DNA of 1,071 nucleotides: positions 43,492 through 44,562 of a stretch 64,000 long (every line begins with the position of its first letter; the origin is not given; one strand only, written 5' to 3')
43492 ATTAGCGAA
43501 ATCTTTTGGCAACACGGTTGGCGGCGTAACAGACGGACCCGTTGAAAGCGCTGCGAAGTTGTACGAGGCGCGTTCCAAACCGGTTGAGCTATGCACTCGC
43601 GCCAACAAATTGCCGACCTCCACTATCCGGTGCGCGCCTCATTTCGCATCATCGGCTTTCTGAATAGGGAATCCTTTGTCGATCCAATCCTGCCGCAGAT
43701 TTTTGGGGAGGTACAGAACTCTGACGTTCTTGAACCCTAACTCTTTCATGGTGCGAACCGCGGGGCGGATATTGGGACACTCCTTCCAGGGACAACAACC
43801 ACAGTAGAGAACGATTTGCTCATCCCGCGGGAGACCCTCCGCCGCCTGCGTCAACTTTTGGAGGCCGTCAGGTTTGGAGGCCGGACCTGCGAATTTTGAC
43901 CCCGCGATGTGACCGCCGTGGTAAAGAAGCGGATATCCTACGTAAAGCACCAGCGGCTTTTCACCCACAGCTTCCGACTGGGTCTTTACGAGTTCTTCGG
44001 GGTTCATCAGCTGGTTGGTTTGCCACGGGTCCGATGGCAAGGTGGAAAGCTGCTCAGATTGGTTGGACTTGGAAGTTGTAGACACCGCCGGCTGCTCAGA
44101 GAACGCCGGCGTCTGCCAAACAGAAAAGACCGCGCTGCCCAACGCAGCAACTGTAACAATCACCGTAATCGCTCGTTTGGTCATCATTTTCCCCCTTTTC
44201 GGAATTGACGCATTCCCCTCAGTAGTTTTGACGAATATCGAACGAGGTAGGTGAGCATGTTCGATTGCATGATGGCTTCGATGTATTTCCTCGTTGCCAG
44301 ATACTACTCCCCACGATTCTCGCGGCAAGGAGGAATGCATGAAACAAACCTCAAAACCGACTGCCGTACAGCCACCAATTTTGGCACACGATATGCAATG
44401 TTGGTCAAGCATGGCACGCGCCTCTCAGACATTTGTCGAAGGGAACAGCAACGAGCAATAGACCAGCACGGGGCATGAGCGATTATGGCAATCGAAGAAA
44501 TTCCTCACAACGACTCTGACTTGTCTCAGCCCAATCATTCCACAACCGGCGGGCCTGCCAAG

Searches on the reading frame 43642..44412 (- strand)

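Call 84: search_protein_families(library=pfam, proteins=[window:43642-44412:-], max_evalue=0.01)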
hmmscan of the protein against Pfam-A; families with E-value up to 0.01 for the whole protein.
window:43642-44412:- (257 aa): 1 family
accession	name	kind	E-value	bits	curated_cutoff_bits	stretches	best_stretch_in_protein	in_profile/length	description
PF00581.25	Rhodanese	-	1.7e-05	25.6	22.2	1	162-233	23-92/102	Rhodanese-like domain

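Call 85: search_protein_families(library=padloc, proteins=[window:43642-44412:-], max_evalue=0.01)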
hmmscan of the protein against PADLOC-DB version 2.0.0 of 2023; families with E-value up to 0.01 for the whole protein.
window:43642-44412:- (257 aa): 0 families
